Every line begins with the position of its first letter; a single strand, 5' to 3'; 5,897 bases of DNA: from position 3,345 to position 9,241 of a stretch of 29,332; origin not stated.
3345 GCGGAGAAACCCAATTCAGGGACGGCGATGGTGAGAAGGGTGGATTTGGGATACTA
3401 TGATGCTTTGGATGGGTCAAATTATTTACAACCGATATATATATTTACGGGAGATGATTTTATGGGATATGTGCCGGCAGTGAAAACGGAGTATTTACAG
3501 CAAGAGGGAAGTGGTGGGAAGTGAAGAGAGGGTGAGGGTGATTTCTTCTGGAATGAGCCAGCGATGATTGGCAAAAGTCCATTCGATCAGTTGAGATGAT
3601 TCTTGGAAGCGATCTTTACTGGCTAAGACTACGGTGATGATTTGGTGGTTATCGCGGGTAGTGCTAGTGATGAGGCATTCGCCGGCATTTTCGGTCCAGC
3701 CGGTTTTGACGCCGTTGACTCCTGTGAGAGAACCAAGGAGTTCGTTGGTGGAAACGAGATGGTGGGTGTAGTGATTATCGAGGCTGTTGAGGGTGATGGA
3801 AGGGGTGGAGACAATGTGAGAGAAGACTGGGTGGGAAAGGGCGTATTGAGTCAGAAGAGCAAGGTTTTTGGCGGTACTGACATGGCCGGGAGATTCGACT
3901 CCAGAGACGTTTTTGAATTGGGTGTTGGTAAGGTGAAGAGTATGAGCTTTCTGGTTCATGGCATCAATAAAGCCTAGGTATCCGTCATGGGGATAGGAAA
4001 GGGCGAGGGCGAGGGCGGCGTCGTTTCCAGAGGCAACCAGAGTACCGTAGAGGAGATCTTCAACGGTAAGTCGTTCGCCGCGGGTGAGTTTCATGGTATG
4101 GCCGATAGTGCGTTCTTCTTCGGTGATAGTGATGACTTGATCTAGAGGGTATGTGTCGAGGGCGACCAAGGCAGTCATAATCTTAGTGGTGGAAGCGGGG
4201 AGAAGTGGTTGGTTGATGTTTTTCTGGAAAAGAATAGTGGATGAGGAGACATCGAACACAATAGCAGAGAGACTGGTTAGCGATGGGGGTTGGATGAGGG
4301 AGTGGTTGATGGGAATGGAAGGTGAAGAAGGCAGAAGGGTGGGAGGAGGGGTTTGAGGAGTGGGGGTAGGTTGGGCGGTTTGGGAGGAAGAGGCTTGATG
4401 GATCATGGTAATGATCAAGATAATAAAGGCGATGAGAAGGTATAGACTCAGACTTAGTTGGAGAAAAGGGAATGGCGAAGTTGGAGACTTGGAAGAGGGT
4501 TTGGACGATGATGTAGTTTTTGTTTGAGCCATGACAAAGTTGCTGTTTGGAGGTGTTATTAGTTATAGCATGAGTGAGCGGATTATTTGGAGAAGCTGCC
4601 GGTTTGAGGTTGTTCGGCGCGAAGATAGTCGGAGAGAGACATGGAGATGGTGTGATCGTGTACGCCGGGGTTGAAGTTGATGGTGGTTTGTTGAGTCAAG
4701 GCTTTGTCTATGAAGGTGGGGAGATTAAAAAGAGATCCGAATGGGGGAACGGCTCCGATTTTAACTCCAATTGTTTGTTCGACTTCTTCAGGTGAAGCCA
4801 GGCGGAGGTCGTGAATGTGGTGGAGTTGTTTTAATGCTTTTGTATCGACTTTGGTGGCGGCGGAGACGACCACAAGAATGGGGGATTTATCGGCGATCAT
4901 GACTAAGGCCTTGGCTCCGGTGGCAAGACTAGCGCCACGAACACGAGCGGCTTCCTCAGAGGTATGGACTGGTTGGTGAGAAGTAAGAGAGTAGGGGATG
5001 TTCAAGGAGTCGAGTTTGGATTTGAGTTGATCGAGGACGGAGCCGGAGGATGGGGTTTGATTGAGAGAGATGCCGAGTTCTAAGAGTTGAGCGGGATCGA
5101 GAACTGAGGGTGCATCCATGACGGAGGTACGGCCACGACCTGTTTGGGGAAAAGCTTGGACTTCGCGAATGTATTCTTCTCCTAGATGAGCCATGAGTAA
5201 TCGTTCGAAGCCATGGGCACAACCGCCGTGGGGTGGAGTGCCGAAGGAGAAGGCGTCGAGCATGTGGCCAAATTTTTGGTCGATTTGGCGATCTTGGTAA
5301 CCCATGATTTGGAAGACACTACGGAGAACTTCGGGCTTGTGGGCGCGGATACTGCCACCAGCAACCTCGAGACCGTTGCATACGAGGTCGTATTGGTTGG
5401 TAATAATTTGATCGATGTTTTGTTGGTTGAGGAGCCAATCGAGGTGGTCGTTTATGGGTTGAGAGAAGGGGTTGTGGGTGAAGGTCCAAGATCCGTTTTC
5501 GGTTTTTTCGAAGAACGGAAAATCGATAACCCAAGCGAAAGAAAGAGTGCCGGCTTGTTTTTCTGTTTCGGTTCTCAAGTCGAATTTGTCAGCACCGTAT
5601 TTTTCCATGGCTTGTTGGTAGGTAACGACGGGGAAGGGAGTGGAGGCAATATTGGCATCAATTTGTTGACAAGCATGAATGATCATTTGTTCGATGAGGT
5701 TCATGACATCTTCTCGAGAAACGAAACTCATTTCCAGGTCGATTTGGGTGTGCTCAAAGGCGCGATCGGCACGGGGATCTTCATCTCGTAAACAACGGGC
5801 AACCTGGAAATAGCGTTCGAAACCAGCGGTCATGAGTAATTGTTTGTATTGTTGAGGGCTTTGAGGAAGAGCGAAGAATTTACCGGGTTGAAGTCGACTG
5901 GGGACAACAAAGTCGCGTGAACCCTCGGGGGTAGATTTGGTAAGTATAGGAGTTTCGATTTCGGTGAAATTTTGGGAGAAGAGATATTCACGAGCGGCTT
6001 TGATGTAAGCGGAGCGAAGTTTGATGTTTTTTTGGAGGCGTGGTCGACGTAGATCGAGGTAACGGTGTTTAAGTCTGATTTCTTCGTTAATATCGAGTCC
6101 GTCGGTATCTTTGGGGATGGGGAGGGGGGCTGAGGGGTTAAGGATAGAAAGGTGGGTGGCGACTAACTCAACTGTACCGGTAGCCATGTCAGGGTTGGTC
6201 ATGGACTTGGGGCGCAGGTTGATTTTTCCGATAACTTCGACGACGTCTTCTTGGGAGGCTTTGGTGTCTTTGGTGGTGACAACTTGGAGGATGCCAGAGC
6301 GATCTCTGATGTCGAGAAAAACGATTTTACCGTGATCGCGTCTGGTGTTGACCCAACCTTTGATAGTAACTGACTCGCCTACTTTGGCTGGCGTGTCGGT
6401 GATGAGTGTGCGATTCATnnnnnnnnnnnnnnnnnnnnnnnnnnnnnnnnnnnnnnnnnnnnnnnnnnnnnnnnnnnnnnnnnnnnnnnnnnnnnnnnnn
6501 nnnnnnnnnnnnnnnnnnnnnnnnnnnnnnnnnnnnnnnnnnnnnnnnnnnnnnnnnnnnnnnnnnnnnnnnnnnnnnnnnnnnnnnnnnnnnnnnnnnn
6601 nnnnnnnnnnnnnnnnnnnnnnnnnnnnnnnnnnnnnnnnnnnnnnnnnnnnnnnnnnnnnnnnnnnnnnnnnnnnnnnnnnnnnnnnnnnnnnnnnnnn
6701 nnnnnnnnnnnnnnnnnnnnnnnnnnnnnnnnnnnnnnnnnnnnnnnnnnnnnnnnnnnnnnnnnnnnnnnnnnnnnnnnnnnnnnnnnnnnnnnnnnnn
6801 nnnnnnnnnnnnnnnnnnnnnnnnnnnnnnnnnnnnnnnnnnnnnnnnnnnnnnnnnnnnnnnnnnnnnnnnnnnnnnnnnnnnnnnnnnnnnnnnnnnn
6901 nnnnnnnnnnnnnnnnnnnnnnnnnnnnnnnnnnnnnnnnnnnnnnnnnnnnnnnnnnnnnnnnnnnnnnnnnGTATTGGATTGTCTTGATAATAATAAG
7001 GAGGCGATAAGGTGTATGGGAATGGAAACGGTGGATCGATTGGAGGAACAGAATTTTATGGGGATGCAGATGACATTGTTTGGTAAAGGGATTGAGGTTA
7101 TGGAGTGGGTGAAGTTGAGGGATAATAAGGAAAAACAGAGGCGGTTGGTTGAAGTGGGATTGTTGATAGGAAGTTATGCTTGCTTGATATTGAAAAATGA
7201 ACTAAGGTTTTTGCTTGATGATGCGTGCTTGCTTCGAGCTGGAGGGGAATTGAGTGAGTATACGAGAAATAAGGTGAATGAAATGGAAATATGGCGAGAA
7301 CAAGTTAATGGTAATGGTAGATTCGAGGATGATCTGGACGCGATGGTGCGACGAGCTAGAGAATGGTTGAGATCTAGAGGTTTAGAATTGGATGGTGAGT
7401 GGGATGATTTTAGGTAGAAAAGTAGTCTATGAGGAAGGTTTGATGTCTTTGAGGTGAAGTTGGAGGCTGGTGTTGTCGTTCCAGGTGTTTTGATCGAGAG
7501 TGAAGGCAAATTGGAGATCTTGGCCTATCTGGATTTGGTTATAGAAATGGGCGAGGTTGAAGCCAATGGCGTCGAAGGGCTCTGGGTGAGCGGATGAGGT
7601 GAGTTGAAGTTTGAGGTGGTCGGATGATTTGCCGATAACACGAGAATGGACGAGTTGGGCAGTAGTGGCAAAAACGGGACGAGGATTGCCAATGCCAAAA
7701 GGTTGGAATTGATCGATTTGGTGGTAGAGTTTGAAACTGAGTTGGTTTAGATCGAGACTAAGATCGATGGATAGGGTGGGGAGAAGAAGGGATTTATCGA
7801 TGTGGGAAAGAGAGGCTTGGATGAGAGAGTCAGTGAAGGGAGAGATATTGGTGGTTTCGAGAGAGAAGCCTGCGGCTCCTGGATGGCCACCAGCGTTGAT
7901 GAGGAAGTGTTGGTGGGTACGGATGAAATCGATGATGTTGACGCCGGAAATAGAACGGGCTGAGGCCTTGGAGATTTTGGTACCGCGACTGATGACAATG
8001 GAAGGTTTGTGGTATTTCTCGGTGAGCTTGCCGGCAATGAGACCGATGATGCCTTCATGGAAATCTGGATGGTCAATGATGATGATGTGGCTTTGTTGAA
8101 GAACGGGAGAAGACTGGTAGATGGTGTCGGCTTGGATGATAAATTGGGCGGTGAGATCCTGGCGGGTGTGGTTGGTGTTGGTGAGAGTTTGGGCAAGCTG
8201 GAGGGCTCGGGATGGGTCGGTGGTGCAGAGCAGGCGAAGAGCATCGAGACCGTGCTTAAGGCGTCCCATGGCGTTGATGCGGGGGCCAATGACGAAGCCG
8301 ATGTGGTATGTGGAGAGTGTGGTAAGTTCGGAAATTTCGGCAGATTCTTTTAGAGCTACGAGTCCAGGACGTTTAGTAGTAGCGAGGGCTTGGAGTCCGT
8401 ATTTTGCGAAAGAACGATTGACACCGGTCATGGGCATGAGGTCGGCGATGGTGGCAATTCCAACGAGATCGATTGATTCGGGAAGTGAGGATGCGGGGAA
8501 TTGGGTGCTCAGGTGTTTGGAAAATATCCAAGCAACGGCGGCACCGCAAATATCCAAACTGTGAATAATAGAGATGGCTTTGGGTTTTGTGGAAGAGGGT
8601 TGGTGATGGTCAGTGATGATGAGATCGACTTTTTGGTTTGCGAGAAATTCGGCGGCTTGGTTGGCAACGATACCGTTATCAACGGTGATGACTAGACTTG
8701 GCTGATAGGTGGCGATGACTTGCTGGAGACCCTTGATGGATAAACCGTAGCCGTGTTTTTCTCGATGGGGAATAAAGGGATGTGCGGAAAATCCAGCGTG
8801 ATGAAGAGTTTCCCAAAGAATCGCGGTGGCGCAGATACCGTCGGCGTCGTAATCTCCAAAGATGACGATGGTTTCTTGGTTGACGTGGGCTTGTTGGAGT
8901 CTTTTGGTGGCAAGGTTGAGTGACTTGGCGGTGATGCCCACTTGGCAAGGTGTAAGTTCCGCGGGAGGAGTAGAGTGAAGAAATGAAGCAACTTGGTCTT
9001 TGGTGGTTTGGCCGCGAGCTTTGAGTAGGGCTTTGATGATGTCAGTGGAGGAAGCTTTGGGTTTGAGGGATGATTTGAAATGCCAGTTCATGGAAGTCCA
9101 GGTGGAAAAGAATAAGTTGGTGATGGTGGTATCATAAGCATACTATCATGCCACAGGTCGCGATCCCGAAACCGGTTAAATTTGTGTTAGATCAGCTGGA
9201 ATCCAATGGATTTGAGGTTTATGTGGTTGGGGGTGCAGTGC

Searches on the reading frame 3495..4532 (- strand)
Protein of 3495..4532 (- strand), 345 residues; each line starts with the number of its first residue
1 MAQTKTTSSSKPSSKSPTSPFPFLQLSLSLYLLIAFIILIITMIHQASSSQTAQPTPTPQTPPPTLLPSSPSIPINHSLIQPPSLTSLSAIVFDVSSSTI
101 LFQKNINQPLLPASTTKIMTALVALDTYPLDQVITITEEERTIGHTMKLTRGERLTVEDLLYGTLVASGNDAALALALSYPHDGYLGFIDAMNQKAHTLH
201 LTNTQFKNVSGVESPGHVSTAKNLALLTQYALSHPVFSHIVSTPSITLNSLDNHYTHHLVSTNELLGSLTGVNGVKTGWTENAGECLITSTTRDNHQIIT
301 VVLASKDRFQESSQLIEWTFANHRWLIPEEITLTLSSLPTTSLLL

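Call 5: search_protein_families(library=pfam, proteins=[window:3495-4532:-])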
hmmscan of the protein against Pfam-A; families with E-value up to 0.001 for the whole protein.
window:3495-4532:- (345 aa): 3 families
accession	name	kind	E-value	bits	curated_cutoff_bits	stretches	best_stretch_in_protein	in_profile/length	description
PF00768.25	Peptidase_S11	-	2.1e-53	181.7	27.6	1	81-305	6-237/239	D-alanyl-D-alanine carboxypeptidase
PF02113.21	Peptidase_S13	-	3.2e-08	33.2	22.8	1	78-128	8-59/444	D-Ala-D-Ala carboxypeptidase 3 (S13) family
PF13354.11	Beta-lactamase2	-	1.4e-05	25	22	1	102-225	13-140/214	Beta-lactamase enzyme family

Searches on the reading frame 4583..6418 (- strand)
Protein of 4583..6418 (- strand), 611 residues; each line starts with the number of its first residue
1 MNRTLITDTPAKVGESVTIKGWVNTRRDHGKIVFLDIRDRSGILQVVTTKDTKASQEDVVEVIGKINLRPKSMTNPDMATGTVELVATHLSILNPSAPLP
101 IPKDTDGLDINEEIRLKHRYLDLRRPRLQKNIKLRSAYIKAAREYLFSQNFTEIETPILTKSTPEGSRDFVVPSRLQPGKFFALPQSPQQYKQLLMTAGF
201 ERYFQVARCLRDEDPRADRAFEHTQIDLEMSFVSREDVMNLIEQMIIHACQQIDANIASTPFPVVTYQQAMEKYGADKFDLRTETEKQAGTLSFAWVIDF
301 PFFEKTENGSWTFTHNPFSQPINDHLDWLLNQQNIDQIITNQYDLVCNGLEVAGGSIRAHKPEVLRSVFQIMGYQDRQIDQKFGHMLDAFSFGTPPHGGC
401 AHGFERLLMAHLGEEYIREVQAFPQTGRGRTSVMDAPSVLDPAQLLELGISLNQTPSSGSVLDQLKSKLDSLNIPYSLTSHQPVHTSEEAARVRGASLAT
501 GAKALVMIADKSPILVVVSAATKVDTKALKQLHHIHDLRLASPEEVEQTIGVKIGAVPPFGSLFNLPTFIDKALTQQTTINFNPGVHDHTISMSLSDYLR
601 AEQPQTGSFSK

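Call 5: search_protein_families(library=pfam, proteins=[window:4583-6418:-])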
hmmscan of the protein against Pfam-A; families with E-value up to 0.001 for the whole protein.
window:4583-6418:- (611 aa): 3 families
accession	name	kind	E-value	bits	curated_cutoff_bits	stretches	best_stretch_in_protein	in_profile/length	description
PF00152.25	tRNA-synt_2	-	1.5e-109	366.2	25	1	111-426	1-307/308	tRNA synthetases class II (D, K and N)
PF04073.20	tRNA_edit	-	1.8e-29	102.8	25.5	1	481-600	1-122/123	Aminoacyl-tRNA editing domain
PF01336.31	tRNA_anti-codon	-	1.9e-13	50.5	27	1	17-93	1-75/75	OB-fold nucleic acid binding domain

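Call 15: search_protein_families(library=ncbifam, proteins=[window:4583-6418:-])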
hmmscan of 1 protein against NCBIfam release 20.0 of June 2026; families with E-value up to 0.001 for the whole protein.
window:4583-6418:- (611 aa): 18 families
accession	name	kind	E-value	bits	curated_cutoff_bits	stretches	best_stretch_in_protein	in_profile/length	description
NF001750.0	PRK00476.1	equivalog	2.6e-177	590.7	443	2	11-286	15-298/590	aspartate--tRNA ligase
TIGR00459.1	aspS_bact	equivalog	1.5e-158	528.8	373.85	2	11-288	13-295/586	aspartate--tRNA ligase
NF009460.0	PRK12820.1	equivalog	4.6e-118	395.3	1379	2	9-284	30-324/723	bifunctional aspartyl-tRNA synthetase/aspartyl/glutamyl-tRNA amidotransferase subunit C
NF003483.0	PRK05159.1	equivalog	7.7e-70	235.9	353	1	1-425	3-431/438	aspartate--tRNA(Asn) ligase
TIGR00458.1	aspS_nondisc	equivalog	6.9e-60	203.2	368.4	1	10-426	8-422/428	aspartate--tRNA(Asn) ligase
NF003037.0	PRK03932.1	equivalog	3.6e-38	131.7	414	2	8-253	8-262/451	asparagine--tRNA ligase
TIGR00457.1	asnS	equivalog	4.4e-37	128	342.6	2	4-270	6-278/455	asparagine--tRNA ligase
NF001756.1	PRK00484.1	subfamily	1.5e-35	122.8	468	1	11-425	48-484/488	lysine--tRNA ligase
TIGR00499.1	lysS_bact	equivalog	9.4e-35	120.2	427.6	2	13-286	52-313/496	lysine--tRNA ligase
NF002821.0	PRK02983.1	equivalog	1.9e-28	99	742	1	10-254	655-900/1102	bifunctional lysylphosphatidylglycerol synthetase/lysine--tRNA ligase LysX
NF009101.0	PRK12445.1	subfamily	4.9e-20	71.5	1026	1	16-255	67-307/505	lysine--tRNA ligase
NF005054.0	PRK06462.1-4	equivalog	2.1e-16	59.9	309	1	119-426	12-311/318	asparagine synthetase A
TIGR00462.1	genX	equivalog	1.1e-15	58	286.9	2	133-276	2-144/304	EF-P lysine aminoacylase EpmA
NF006828.0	PRK09350.1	equivalog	1.4e-14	54.1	264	2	130-274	14-156/325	elongation factor P--(R)-beta-lysine ligase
TIGR00011.1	YbaK_EbsC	equivalog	6.4e-13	48.7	153.25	1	469-607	7-149/152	Cys-tRNA(Pro) deacylase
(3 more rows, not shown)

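Call 34: find_related_loci(query=window:4583-6418:-, collection=genome_contigs, flank=1200)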
Query window:4583-6418:- (611 aa) in genome_contigs; peptide patterns used: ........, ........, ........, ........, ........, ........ (x = any residue, [..] = any of these).
598 stretches matched a pattern (row limit reached: there are more); 590 encode a relative of the query (tblastn E <= 1e-3); the best 80 are kept; 80 distinct loci.
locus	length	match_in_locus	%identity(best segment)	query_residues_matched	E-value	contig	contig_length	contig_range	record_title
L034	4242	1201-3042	52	1-605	0e+0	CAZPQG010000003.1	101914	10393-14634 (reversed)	MAG TPA_asm: uncultured Pseudomonadales bacterium isolate SRP319275_co2_312 genome assembly, contig: NODE_28_length_1019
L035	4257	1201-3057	47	1-608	0e+0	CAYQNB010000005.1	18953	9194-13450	MAG TPA_asm: uncultured Candidatus Saccharibacteria bacterium isolate SRP319275_co1_353 genome assembly, contig: NODE_30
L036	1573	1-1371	62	6-448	0e+0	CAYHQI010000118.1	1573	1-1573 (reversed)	MAG TPA_asm: uncultured Candidatus Saccharibacteria bacterium isolate ERP119705_co15_11 genome assembly, contig: NODE_13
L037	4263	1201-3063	47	1-609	0e+0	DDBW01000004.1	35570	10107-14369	MAG TPA_asm: Candidatus Dojkabacteria bacterium UBA2022 UBA2022_contig_3124, whole genome shotgun sequence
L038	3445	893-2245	61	10-454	0e+0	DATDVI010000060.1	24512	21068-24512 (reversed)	MAG TPA_asm: Candidatus Andersenbacteria bacterium isolate SMAG_U8080 k141_391847, whole genome shotgun sequence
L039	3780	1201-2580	59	2-454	0e+0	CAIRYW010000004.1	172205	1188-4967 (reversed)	uncultured bacterium isolate AlinenLipids_bin-2449 genome assembly, contig: bin-2449:04/29, whole genome shotgun sequenc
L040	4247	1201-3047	56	1-605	0e+0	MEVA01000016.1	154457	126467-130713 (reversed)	MAG: candidate division WWE3 bacterium RIFCSPHIGHO2_01_FULL_42_13 rifcsphigho2_01_scaffold_797, whole genome shotgun seq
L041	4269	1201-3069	48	1-611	0e+0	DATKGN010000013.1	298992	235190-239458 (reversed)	MAG TPA_asm: Patescibacteria group bacterium isolate SMAG_U14552 k141_122833, whole genome shotgun sequence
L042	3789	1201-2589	57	2-453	0e+0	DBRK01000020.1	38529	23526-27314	MAG TPA_asm: Patescibacteria group bacterium UBA1370 UBA1370_contig_3483, whole genome shotgun sequence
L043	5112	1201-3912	59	1-450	0e+0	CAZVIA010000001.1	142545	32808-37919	MAG TPA_asm: uncultured Gammaproteobacteria bacterium isolate SRP200020_co3_138 genome assembly, contig: NODE_83_length_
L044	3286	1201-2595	58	1-458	0e+0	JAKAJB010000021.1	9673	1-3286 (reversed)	MAG: bacterium isolate WY3.bin61 NODE_13304_length_9673_cov_2.752252, whole genome shotgun sequence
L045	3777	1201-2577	58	1-451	0e+0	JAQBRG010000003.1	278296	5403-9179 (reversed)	MAG: Parcubacteria group bacterium isolate RYN_393 scaffold_77704, whole genome shotgun sequence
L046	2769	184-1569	58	1-454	0e+0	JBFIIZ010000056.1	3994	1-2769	MAG: Candidatus Paceibacteria bacterium isolate Mix_sand11.2021.09.Z.68 k141_572811_length_3994_cov_5.0000, whole genome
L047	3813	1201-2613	57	1-452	0e+0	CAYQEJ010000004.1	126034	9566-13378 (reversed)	MAG TPA_asm: uncultured Gammaproteobacteria bacterium isolate SRP278252_co2_88 genome assembly, contig: NODE_181_length_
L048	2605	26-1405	57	1-453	0e+0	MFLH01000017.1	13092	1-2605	MAG: Candidatus Kaiserbacteria bacterium RIFCSPHIGHO2_02_FULL_54_11b rifcsphigho2_02_scaffold_16593, whole genome shotgu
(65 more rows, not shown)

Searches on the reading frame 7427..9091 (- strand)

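Call 5: search_protein_families(library=pfam, proteins=[window:7427-9091:-])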
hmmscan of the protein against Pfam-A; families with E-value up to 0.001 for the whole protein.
window:7427-9091:- (554 aa): 3 families
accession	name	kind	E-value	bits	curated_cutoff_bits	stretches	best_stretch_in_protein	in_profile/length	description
PF17768.7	RecJ_OB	-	7.3e-30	103.6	27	1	442-549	1-107/107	RecJ OB domain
PF01368.27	DHH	-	2.5e-18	67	28.1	1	74-190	1-101/125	DHH family, N-terminal domain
PF02272.25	DHHA1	-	4.2e-11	43.7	25.9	1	338-423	6-96/102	DHHA1 domain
